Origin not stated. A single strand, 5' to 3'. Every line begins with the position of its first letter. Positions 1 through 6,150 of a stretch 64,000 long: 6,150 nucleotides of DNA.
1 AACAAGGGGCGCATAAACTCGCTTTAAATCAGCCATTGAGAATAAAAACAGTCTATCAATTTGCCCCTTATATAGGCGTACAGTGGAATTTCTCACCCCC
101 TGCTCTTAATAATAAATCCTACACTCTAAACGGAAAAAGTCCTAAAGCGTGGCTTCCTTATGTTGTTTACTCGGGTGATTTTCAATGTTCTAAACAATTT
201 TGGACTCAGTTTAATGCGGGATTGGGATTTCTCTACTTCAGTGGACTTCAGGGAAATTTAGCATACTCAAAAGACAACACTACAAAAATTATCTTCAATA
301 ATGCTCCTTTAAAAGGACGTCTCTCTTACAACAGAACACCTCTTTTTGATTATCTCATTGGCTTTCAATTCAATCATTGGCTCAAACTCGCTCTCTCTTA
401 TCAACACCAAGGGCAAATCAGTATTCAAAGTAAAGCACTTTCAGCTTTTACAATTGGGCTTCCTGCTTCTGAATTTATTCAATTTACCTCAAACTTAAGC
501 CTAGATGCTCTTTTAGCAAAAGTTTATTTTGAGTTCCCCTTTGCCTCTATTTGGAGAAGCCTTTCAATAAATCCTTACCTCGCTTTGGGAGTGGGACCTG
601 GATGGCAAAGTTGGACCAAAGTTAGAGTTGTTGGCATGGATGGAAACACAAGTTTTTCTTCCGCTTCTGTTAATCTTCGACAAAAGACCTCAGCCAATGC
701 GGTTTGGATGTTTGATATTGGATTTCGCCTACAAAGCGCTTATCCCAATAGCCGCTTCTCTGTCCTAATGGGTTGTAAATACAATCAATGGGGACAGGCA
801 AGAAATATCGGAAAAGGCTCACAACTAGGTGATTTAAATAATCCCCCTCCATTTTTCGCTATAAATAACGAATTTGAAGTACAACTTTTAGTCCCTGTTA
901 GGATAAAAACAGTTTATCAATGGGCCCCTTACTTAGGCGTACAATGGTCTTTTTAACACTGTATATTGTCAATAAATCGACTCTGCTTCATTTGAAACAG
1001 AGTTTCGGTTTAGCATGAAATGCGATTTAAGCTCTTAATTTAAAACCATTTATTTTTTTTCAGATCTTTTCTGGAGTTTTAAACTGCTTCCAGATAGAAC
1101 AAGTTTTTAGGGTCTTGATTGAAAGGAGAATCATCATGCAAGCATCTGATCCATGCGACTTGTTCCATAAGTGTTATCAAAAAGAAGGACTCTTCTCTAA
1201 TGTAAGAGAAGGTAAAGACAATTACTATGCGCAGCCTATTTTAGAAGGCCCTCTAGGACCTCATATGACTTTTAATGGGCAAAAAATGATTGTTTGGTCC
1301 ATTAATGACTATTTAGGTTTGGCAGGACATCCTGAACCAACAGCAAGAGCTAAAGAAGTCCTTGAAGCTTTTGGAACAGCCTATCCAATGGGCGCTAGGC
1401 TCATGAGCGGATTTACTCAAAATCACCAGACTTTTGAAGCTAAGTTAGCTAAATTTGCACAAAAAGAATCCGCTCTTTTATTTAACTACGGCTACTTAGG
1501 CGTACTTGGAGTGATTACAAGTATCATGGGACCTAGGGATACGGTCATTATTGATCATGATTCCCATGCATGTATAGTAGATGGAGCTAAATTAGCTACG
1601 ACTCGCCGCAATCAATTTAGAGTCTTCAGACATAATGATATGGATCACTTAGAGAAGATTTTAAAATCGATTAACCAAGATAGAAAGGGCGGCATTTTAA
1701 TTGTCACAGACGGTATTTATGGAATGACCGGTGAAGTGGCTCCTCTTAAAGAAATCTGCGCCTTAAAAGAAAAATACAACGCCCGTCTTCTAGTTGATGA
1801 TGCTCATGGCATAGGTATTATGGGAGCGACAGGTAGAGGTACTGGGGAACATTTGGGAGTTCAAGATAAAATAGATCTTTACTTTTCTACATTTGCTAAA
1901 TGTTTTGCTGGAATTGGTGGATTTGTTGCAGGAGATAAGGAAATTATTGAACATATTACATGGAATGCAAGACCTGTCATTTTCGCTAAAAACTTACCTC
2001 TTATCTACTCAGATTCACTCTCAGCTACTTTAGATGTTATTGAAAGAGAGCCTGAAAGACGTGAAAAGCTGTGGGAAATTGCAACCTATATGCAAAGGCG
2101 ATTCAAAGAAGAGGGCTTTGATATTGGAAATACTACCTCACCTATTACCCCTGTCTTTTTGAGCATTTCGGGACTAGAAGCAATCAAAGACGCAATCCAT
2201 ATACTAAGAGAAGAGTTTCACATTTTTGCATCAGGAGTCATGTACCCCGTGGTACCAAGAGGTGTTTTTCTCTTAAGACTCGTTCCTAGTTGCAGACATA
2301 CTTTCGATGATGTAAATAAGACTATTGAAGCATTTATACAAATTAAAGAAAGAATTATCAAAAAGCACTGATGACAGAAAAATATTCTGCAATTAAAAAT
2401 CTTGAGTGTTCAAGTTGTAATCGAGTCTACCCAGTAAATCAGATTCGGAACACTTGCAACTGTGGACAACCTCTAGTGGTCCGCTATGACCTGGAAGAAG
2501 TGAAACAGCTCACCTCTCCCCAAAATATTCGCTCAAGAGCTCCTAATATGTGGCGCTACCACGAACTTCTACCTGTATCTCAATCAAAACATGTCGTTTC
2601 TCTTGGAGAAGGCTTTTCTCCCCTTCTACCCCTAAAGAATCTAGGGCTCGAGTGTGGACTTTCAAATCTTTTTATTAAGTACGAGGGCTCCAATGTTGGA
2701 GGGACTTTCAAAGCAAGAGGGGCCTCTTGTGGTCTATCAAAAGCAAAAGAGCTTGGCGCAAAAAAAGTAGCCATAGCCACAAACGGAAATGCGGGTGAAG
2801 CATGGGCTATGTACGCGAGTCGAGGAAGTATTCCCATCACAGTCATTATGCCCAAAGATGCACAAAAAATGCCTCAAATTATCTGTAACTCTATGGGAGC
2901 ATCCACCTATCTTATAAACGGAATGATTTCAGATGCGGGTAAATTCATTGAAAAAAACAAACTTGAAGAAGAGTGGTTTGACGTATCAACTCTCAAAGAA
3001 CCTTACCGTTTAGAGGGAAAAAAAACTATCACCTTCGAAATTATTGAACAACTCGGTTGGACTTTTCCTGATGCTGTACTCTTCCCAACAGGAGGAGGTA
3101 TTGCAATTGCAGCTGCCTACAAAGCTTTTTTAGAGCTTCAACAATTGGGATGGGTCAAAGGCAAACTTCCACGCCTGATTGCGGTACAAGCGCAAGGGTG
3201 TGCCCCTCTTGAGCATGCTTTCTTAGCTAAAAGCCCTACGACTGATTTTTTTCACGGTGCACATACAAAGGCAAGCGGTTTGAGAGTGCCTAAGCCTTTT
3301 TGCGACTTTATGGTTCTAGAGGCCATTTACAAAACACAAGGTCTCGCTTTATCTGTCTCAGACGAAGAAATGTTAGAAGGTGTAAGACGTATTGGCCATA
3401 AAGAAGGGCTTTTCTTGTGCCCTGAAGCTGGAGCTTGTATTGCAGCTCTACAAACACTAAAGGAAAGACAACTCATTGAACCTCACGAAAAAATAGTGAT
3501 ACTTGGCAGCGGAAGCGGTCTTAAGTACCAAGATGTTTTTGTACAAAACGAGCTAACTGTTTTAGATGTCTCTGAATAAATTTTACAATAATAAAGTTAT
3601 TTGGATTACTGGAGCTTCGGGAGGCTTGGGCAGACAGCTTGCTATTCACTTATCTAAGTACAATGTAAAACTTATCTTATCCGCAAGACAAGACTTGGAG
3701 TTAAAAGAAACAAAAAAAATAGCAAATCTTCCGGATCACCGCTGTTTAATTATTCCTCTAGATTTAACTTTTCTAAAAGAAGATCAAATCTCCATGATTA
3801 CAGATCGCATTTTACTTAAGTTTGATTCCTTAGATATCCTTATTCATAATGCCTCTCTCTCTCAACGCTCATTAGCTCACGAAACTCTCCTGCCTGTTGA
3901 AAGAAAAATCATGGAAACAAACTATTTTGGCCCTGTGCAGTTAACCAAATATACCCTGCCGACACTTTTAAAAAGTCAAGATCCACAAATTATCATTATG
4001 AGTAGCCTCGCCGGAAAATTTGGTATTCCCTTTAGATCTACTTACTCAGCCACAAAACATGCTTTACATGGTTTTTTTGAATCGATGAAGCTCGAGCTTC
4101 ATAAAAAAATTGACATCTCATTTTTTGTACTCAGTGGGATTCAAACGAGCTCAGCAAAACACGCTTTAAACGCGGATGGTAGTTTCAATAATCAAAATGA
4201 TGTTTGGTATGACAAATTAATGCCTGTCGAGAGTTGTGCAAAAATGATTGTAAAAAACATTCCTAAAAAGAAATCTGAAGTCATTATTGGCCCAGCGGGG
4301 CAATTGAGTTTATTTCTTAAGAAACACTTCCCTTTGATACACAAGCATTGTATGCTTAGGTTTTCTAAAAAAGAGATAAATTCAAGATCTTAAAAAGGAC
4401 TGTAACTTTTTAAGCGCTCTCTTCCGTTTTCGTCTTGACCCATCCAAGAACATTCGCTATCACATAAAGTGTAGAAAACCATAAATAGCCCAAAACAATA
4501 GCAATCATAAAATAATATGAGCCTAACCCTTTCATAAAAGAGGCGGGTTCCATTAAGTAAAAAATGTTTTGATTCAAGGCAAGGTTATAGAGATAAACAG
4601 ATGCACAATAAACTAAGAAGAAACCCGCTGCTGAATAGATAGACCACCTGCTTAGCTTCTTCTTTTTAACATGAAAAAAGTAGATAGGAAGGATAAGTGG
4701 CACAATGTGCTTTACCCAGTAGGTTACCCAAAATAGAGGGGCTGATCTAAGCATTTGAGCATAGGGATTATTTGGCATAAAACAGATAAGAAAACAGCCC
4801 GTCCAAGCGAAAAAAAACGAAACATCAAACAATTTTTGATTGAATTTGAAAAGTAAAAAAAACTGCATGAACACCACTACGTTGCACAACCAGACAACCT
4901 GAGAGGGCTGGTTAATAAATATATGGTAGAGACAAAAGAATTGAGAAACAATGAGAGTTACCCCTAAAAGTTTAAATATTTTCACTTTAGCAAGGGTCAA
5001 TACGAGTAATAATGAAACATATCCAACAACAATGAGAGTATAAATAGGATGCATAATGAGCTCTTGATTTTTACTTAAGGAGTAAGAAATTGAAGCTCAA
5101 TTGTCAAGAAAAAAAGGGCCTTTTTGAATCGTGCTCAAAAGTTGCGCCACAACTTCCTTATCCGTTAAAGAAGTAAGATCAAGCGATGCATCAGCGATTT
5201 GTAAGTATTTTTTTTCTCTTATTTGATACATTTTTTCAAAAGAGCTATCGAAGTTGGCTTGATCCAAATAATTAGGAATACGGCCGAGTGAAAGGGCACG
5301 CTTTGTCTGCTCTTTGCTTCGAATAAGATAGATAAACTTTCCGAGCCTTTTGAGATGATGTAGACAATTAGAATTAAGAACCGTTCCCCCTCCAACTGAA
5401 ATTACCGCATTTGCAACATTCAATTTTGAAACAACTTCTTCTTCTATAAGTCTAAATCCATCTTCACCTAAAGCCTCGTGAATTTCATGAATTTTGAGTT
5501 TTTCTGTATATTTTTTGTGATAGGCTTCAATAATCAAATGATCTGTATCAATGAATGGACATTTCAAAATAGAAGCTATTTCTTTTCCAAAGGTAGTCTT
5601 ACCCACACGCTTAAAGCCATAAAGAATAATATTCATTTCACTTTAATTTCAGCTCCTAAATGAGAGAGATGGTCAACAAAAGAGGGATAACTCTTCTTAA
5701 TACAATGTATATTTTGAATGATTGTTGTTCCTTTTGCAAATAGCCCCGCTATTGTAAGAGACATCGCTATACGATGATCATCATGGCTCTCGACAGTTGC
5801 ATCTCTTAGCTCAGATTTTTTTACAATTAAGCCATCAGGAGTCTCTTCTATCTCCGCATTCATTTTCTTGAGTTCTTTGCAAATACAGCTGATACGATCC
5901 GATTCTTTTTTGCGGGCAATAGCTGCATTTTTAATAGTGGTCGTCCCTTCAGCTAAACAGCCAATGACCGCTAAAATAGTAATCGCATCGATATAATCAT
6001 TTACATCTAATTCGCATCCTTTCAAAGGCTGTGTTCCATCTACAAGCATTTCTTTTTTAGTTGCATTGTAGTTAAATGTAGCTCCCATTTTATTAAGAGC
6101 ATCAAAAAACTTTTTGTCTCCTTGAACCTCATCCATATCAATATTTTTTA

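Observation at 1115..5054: Three-gene translationally coupled PLP/PLP/SDR operon: a candidate amino-ketone or amino-alcohol (sphingoid-base-like) biosynthetic module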

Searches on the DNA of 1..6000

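Call 85: search_rna_families(source=window, start=1, end=6000, threshold=evalue, max_evalue=1)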
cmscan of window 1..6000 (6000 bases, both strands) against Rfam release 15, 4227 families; matches with E-value up to 1: 0.
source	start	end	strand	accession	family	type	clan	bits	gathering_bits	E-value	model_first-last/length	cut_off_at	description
